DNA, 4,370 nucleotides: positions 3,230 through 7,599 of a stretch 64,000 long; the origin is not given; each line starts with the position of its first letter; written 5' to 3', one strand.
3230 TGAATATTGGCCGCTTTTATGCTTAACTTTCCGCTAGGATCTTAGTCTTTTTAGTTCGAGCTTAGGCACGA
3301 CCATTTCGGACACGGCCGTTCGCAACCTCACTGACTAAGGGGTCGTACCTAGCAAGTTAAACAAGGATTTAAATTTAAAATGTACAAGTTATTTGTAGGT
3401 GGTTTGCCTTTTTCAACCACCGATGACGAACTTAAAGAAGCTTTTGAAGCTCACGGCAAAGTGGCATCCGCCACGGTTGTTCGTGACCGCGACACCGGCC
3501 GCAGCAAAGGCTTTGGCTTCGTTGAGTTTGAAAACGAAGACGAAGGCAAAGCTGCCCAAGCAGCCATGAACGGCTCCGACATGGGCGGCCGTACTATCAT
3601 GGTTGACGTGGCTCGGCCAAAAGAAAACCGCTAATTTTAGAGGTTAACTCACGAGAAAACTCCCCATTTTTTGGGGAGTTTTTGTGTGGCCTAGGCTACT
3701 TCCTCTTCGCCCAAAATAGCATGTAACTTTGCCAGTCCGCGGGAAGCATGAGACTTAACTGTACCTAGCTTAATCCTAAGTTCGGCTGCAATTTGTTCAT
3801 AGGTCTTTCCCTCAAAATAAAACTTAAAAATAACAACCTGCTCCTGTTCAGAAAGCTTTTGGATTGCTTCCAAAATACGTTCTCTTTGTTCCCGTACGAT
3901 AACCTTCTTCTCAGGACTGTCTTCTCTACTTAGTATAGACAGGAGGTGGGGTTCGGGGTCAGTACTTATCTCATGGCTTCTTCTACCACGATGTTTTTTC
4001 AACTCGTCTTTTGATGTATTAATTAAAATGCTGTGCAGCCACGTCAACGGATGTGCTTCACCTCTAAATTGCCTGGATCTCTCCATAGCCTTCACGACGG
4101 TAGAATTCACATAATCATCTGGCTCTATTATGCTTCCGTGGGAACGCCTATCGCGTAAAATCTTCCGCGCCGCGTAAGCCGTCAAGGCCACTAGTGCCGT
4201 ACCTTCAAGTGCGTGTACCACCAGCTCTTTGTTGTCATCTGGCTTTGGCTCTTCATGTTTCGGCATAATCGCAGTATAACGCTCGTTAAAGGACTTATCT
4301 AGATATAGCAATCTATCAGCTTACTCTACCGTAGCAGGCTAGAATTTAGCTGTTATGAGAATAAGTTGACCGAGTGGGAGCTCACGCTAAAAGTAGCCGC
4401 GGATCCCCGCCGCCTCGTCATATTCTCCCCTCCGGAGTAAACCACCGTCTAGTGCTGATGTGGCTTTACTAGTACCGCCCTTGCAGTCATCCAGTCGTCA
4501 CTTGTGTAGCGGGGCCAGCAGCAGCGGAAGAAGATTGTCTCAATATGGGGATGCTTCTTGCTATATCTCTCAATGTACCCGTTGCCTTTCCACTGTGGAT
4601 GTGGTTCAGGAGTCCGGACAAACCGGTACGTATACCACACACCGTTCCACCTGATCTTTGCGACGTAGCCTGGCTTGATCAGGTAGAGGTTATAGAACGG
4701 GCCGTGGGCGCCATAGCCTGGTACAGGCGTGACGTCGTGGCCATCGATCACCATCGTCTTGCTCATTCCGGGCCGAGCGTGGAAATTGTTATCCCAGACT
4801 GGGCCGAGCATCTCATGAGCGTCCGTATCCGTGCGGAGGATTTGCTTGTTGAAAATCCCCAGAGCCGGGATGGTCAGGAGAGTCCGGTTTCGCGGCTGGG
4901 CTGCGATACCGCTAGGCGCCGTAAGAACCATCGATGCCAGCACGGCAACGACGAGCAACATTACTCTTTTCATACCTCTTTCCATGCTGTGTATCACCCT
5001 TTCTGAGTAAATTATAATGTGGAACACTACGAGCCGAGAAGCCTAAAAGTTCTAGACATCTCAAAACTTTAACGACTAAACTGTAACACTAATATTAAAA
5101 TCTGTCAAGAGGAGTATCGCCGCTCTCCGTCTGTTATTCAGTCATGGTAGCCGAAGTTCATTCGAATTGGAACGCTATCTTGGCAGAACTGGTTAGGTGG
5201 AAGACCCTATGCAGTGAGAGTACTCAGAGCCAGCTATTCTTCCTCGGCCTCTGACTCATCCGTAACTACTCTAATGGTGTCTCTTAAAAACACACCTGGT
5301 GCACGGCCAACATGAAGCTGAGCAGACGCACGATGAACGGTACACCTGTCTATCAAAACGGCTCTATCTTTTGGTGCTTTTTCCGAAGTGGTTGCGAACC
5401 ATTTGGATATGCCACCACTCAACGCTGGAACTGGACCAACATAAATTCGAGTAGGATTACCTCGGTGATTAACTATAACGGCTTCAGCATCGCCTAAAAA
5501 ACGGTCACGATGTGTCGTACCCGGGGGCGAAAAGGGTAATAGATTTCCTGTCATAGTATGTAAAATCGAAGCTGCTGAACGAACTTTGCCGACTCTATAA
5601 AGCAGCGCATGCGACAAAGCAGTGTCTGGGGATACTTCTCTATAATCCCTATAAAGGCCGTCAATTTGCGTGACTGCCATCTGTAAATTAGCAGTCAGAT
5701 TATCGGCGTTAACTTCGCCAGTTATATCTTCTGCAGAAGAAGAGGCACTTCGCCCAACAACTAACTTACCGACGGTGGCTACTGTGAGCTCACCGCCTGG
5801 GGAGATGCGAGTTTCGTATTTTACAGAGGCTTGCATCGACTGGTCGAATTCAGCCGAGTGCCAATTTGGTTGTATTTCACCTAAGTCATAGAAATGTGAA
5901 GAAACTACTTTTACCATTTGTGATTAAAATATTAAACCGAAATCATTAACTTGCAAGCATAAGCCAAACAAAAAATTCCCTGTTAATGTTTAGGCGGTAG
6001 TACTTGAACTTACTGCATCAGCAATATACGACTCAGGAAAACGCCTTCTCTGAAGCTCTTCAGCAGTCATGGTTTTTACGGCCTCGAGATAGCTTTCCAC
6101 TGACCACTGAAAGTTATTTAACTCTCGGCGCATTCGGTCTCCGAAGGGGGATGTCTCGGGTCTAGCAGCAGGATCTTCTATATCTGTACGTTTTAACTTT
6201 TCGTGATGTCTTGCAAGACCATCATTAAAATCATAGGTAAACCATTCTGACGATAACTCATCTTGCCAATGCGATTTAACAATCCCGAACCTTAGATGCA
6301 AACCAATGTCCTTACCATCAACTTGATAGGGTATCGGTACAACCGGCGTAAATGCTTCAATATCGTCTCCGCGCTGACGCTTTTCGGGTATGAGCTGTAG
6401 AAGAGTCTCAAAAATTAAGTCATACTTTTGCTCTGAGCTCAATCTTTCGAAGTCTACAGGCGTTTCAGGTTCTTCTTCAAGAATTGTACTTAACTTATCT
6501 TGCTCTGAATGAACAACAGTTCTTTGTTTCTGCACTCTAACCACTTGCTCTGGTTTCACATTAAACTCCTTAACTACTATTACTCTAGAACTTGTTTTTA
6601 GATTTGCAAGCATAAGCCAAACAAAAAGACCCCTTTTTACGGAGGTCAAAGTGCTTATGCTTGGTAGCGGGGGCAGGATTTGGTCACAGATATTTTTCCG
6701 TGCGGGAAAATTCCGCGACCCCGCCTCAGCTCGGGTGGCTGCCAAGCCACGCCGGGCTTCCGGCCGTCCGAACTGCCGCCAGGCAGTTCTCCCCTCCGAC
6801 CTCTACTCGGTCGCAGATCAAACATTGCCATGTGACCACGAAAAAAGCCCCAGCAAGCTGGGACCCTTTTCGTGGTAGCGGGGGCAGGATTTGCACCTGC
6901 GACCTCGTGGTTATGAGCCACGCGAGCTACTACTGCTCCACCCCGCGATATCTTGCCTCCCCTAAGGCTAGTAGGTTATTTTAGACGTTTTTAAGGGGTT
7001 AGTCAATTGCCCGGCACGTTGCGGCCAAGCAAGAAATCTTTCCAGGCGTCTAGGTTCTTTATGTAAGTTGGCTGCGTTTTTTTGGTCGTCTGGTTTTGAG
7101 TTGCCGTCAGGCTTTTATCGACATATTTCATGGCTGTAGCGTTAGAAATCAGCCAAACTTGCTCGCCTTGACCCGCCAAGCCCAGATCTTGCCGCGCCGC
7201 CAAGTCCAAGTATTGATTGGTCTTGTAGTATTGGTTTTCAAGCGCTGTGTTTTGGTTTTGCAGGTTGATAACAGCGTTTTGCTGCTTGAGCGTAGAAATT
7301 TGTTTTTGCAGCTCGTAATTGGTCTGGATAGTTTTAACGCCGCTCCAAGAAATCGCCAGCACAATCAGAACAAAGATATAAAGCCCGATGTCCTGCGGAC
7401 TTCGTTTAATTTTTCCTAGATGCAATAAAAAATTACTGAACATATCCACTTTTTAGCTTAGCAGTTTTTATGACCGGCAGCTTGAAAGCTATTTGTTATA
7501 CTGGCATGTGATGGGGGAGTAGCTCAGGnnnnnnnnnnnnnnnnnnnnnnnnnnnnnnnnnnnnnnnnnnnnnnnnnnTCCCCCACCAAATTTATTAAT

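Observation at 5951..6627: Conserved 24-40-nt promoter-like element shared by four unrelated orphan genes 49 kb apart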

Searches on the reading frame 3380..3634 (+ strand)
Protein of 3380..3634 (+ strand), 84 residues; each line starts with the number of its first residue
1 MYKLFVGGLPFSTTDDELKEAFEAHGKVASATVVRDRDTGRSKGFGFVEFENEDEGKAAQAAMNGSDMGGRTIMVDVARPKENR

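Call 13: search_protein_families(library=pfam, proteins=[window:3380-3634:+], max_evalue=0.01)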
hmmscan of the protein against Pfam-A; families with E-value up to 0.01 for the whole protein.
window:3380-3634:+ (84 aa): 2 families
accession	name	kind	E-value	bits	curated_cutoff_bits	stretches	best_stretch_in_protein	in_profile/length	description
PF00076.28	RRM_1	-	6.9e-25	87.1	20.7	1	4-73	1-69/70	RNA recognition motif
PF16367.11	RRM_7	-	6.4e-06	26.5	27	1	3-54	3-60/94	RNA recognition motif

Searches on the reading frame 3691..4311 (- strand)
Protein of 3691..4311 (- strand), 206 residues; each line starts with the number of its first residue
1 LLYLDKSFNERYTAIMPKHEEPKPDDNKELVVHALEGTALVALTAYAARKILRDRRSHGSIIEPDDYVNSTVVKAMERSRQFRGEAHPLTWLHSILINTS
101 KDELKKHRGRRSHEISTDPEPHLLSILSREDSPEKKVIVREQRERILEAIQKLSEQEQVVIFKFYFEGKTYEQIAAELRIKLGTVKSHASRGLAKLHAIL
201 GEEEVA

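Call 13: search_protein_families(library=pfam, proteins=[window:3691-4311:-], max_evalue=0.01)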
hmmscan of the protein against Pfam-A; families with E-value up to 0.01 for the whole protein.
window:3691-4311:- (206 aa): 5 families
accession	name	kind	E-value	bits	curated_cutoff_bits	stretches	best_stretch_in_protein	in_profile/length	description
PF08281.18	Sigma70_r4_2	-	1.1e-15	57.4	25.7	1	143-196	1-54/54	Sigma-70, region 4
PF04545.22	Sigma70_r4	-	6e-11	42.1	24.1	1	149-196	1-48/50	Sigma-70, region 4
PF00196.25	GerE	-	2.1e-06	27.7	23.5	1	152-198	2-47/57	Bacterial regulatory proteins, luxR family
PF04542.20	Sigma70_r2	-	4.6e-06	26.8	24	1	58-108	17-69/71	Sigma-70 region 2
PF14493.12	HTH_40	-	6.2e-05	23.6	27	0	163-193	7-37/89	Helix-turn-helix domain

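Call 38: find_homologous_proteins(query=window:3691-4311:-, max_evalue=0.00001)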
Query window:3691-4311:- (206 aa): 2 proteins with E <= 0.00001 among 158 candidates.
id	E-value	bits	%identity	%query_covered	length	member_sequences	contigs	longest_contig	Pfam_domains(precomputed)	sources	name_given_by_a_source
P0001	7.7e-128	442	100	100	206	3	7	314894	PF00196.26,PF04545.23,PF04542.21,PF08281.19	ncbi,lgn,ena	-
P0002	1.1e-43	167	50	87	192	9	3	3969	PF04545.23,PF04542.21,PF08281.19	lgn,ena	-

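Call 55: find_encoding_contigs(protein=P0002, flank=10000, max_places=6)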
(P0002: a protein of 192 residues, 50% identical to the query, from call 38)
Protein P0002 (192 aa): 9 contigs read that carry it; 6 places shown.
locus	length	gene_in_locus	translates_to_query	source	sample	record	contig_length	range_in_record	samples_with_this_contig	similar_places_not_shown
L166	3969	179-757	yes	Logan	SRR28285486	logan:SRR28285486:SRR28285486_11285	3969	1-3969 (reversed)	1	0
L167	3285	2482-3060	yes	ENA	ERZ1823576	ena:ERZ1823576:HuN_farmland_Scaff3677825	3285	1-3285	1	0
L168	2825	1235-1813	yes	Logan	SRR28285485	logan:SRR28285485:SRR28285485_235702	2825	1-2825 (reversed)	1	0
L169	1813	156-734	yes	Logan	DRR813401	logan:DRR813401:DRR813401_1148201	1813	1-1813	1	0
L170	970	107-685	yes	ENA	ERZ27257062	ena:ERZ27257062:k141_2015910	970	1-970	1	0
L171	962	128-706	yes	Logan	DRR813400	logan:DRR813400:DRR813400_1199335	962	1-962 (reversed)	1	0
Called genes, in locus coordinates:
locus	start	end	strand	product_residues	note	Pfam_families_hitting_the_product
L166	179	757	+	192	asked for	PF04542:Sigma70_r2 (weak), PF08281:Sigma70_r4_2, PF04545:Sigma70_r4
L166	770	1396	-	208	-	PF01476:LysM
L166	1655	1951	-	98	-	PF00076:RRM_1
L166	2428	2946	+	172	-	PF09900:DUF2127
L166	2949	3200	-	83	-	-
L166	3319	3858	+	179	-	PF18011:Catalase_C (weak), PF01965:DJ-1_PfpI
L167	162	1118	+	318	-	PF01207:Dus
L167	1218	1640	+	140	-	PF03779:SPW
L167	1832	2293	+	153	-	PF04977:DivIC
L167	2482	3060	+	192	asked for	PF04542:Sigma70_r2 (weak), PF08281:Sigma70_r4_2, PF04545:Sigma70_r4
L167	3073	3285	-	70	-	?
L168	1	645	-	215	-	?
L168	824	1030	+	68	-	-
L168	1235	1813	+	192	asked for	PF04542:Sigma70_r2 (weak), PF08281:Sigma70_r4_2, PF04545:Sigma70_r4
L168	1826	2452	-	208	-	PF01476:LysM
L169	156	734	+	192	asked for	PF04542:Sigma70_r2 (weak), PF08281:Sigma70_r4_2, PF04545:Sigma70_r4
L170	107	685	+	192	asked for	PF04542:Sigma70_r2 (weak), PF08281:Sigma70_r4_2, PF04545:Sigma70_r4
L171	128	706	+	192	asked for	PF04542:Sigma70_r2 (weak), PF08281:Sigma70_r4_2, PF04545:Sigma70_r4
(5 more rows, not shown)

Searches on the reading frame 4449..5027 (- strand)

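Call 13: search_protein_families(library=pfam, proteins=[window:4449-5027:-], max_evalue=0.01)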
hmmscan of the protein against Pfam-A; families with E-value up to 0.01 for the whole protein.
window:4449-5027:- (192 aa): 1 family
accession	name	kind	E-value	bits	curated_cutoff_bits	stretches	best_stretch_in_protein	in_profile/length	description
PF04203.18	Sortase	-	2.6e-05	24.4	26.6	1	51-172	1-109/125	Sortase domain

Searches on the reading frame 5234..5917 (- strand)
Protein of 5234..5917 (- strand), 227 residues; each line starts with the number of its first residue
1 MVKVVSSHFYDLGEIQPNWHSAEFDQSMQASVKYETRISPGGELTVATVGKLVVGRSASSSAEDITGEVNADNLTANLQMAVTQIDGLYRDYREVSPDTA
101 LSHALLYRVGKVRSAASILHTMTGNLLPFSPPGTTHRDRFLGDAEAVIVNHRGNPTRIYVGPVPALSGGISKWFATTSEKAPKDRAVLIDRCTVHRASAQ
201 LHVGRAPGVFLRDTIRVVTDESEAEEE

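Call 13: search_protein_families(library=pfam, proteins=[window:5234-5917:-], max_evalue=0.01)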
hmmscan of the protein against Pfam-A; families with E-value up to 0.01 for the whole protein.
window:5234-5917:- (227 aa): 0 families

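Call 15: find_encoding_contigs(protein=window:5234-5917:-, flank=10000, max_places=10)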
Protein window:5234-5917:- (227 aa): 14 contigs read that carry it; 10 places shown.
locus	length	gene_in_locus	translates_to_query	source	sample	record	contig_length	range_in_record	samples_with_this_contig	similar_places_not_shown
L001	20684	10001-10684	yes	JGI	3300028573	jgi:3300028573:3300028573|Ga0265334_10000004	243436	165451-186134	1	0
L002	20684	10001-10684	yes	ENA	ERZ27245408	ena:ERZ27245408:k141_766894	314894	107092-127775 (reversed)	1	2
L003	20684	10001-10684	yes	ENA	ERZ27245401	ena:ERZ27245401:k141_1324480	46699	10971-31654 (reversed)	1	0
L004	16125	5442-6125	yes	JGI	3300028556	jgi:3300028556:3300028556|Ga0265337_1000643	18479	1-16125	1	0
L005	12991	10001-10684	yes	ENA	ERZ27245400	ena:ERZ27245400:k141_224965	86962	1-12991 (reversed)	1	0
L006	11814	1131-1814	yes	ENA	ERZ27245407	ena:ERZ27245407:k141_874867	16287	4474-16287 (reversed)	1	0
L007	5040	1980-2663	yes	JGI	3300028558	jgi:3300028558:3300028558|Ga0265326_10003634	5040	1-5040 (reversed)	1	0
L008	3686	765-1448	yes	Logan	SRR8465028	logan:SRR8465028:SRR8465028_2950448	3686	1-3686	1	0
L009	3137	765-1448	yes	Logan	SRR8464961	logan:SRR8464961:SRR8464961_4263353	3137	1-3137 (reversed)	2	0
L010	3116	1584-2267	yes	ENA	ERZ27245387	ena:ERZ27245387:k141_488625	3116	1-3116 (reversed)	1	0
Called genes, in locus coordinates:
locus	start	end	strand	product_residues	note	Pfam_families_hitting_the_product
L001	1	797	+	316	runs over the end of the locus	-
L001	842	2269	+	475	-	PF03772:Competence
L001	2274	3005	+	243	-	PF20772:TACO1_YebC_N, PF01709:Transcrip_reg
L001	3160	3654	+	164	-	PF03575:Peptidase_S51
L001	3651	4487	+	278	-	PF00459:Inositol_P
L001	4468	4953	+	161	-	PF02075:RuvC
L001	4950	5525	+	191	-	PF01330:RuvA_N, PF00633:HHH (weak), PF14520:HHH_5, PF07499:RuvA_C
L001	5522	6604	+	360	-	-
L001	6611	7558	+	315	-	PF01207:Dus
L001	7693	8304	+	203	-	-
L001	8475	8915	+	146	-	PF04977:DivIC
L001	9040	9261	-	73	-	-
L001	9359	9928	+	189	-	-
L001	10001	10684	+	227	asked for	-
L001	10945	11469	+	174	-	PF04203:Sortase (weak)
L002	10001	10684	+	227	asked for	-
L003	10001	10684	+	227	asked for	-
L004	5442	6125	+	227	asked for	-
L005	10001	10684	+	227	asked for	-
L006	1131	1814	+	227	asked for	-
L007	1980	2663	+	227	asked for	-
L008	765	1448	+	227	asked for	-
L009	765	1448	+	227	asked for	-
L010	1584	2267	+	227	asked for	-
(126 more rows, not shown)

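Call 56: search_protein_representatives(protein=window:5234-5917:-)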
Query: 227 residues. Proteins with E-value up to 0.001 (for the whole library): 13; up to 1e-10: 12; up to 1e-30: 7. The best 13 are listed.
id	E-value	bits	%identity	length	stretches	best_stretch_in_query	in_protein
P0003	6.2e-146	499.6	100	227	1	1-227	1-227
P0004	1.3e-48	181.6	46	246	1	3-223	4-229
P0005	1.4e-46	174.9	49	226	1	3-216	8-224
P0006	4.5e-45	170.0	43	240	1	4-223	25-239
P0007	3.0e-41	157.5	44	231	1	3-218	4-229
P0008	7.1e-38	146.5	39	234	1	3-221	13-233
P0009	1.4e-33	132.5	38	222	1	3-215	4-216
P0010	2.9e-30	121.6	47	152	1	80-217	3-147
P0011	7.5e-28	113.8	34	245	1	3-220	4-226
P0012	6.3e-25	104.2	38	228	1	3-218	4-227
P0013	1.0e-11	61.0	36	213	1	3-168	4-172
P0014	2.5e-11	59.8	34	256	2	7-162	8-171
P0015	1.9e-05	40.6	31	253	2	2-165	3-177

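Call 62: find_encoding_contigs(protein=P0004, flank=4000, max_places=3)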
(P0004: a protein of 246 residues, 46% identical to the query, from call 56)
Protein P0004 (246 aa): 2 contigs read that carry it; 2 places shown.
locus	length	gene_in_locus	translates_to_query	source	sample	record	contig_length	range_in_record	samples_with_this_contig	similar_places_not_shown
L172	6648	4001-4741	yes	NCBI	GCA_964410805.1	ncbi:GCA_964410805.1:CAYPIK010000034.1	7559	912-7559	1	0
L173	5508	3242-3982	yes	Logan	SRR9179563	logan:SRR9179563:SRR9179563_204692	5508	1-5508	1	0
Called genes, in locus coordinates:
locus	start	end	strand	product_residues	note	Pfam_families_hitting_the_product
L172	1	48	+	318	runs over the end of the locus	?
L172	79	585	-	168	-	-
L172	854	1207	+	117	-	-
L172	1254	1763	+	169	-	PF01327:Pep_deformylase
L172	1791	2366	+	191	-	-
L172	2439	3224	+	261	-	-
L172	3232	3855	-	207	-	-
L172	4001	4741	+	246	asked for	-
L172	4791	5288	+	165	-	-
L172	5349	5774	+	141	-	-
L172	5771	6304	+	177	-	PF13302:Acetyltransf_3, PF00583:Acetyltransf_1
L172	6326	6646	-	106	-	?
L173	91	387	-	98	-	-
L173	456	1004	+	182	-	PF01327:Pep_deformylase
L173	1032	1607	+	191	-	-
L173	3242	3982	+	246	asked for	-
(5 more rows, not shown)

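Call 63: find_encoding_contigs(protein=P0005, flank=4000, max_places=3)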
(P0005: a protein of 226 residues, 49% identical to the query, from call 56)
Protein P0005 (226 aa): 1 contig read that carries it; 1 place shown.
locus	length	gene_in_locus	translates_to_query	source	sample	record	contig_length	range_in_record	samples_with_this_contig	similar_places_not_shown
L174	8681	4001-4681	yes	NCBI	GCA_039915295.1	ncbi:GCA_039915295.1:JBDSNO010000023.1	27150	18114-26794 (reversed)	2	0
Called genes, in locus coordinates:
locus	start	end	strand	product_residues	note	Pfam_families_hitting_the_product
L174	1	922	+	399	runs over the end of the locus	PF03663:Glyco_hydro_76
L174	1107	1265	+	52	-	-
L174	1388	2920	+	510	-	PF01336:tRNA_anti-codon, PF00152:tRNA-synt_2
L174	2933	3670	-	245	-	PF02525:Flavodoxin_2, PF03358:FMN_red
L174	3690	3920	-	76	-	-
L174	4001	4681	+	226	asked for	-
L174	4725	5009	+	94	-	PF13376:OmdA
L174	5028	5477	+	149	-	PF06983:3-dmu-9_3-mt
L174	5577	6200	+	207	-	-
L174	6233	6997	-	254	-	PF04203:Sortase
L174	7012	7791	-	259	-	-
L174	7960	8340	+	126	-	-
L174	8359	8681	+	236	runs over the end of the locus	-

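Call 93: predict_structure(alignment_id=A4)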
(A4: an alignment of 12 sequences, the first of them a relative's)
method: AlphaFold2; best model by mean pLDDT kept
length: 227 residues; sequences in the alignment: 12
mean_pLDDT: 84.3   pTM: 0.84
mean pLDDT of the five models: 84.3, 84.2, 81.9, 80.6, 77.5
residues with pLDDT >= 90: 113; 70-90: 76; 50-70: 28; < 50: 10
segments of 3 or more residues with pLDDT < 50: 59-64, 225-227
pLDDT, mean of each block of 10 residues (from residue 1): 86 95 88 92 88 70 53 92 97 94 94 70 70 84 93 93 75 80 96 91 83 93 50
secondary structure, 60 per line:
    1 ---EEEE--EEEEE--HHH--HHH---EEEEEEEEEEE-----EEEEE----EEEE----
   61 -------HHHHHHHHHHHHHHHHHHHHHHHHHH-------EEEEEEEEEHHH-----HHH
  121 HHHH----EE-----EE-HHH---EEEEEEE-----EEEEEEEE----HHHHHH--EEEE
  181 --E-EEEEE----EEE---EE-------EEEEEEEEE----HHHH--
elements in order: E4-7 E10-14 E28-38 E44-48 E53-56 H68-93 E101-109 H118-124 E145-151 E157-164 H169-174 E177-180 E185-189 E194-196 E209-217 H222-225

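Call 95: fold_search(model_id=the predicted structure, library=pdb)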
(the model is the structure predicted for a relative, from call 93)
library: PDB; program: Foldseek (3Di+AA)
matches with E <= 10: 1720; with E <= 0.001: 22
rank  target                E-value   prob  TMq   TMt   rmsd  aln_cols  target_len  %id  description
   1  8jms                  6.9e-07  1.00  0.48  0.51   8.5       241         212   12  Crystal structure of BelL from Streptomyces cavourensis (released 2024-06-05)
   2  9dq0_A                2.0e-06  1.00  0.42  0.43   7.7       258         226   14  Crystal structure of apo HrmJ from Streptomyces sp. CFMR 7 (released 2025-02-12)
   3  9dq0_B                2.8e-06  1.00  0.47  0.47   7.6       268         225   12  Crystal structure of apo HrmJ from Streptomyces sp. CFMR 7 (released 2025-02-12)
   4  3pl0_A                9.7e-06  1.00  0.35  0.32   8.0       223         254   12  Crystal structure of a bsmA homolog (Mpe_A2762) from Methylobium petroleophilum PM1 at 1.91 A resolution (released 2010-12-08)
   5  6lnh_B                9.7e-05  1.00  0.40  0.40   9.4       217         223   12  Crystal structure of IDO from Bacillus thuringiensis (released 2021-01-13)
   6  6lnh_A                1.1e-04  1.00  0.39  0.39   8.5       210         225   11  Crystal structure of IDO from Bacillus thuringiensis (released 2021-01-13)
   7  8w8h_C                1.2e-04  1.00  0.44  0.44   8.3       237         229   11  2-Ketoglutarate-Dependent Dioxygenase (released 2024-09-04)
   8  6lnh_D                1.6e-04  1.00  0.34  0.36   8.4       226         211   12  Crystal structure of IDO from Bacillus thuringiensis (released 2021-01-13)
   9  8w8h_B                1.9e-04  1.00  0.42  0.42   8.5       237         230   10  2-Ketoglutarate-Dependent Dioxygenase (released 2024-09-04)
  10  6lnh_C                2.1e-04  1.00  0.38  0.38   8.8       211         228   10  Crystal structure of IDO from Bacillus thuringiensis (released 2021-01-13)
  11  9dqp_B                2.4e-04  1.00  0.37  0.38   7.6       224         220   11  Crystal structure of apo-HrmJ from Streptomyces sp. Ag109_G2-6 (HrmJ-ssa) (released 2025-02-12)
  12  8w8h_A                2.8e-04  1.00  0.39  0.36   9.1       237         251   12  2-Ketoglutarate-Dependent Dioxygenase (released 2024-09-04)
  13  9dqp_A                3.2e-04  1.00  0.35  0.35   9.3       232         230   12  Crystal structure of apo-HrmJ from Streptomyces sp. Ag109_G2-6 (HrmJ-ssa) (released 2025-02-12)
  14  4lej                  4.2e-04  0.82  0.25  0.18  21.9       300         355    6  Crystal Structure of the Korean pine (Pinus koraiensis) vicilin (released 2014-01-22)
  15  7eeh_B                4.4e-04  1.00  0.39  0.34   8.0       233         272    8  Selenomethionine labeled Fe(II)/(alpha)ketoglutarate-dependent dioxygenase TqaL (released 2021-05-26)
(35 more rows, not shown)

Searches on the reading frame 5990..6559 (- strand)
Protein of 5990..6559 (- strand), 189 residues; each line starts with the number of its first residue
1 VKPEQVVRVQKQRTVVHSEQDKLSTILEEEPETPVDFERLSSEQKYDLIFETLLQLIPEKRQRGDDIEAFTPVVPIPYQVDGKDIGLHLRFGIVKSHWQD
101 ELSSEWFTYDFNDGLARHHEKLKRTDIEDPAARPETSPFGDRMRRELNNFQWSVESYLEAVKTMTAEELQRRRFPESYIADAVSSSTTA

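Call 13: search_protein_families(library=pfam, proteins=[window:5990-6553:-], max_evalue=0.01)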
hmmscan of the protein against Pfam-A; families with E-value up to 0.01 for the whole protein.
window:5990-6553:- (187 aa): 0 families

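Call 88: find_homologous_proteins(query=window:5990-6559:-, max_evalue=0.001)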
Query window:5990-6559:- (189 aa): 1 proteins with E <= 0.001 among 93 candidates.
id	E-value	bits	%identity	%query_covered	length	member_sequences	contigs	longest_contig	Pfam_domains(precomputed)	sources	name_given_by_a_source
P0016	4.7e-120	416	99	100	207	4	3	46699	-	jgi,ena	-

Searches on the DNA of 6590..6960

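Call 97: search_rna_families(source=window, start=6590, end=6960, threshold=evalue, max_evalue=1)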
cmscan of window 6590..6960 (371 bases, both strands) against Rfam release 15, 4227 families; matches with E-value up to 1: 5.
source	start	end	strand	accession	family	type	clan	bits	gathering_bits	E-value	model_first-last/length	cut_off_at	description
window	6876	6947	-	RF00005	tRNA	Gene; tRNA;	CL00001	60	29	9.9e-13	1-71/71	no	tRNA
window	6838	6951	-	RF02435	SpF41_sRNA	Gene; sRNA;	-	26.2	52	0.044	1-105/105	no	Streptococcus sRNA SpF41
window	6865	6902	-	RF02946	cow-rumen-1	Gene; sRNA;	-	17.5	53.4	0.17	1-61/61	no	cow-rumen-1 RNA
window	6873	6941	-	RF00233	Tymo_tRNA-like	Cis-reg;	-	16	40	0.49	1-84/84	no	Tymovirus/Pomovirus/Furovirus tRNA-like 3' UTR element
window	6835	6913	-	RF02353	BjrC68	Gene; sRNA;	-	13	39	0.97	1-82/82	no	Bradyrhizobiaceae sRNA BjrC68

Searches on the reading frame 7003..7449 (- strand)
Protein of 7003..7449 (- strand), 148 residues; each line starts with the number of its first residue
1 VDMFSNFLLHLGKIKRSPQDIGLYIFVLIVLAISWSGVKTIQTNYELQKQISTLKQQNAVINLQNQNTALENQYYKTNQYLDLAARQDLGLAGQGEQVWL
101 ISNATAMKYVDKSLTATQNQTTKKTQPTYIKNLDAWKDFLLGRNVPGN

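Call 13: search_protein_families(library=pfam, proteins=[window:7003-7449:-], max_evalue=0.01)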
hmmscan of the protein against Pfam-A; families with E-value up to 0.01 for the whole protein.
window:7003-7449:- (148 aa): 1 family
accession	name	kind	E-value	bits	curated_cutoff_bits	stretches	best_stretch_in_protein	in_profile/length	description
PF04977.20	DivIC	-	3.6e-10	40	28.9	1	27-102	2-78/80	Septum formation initiator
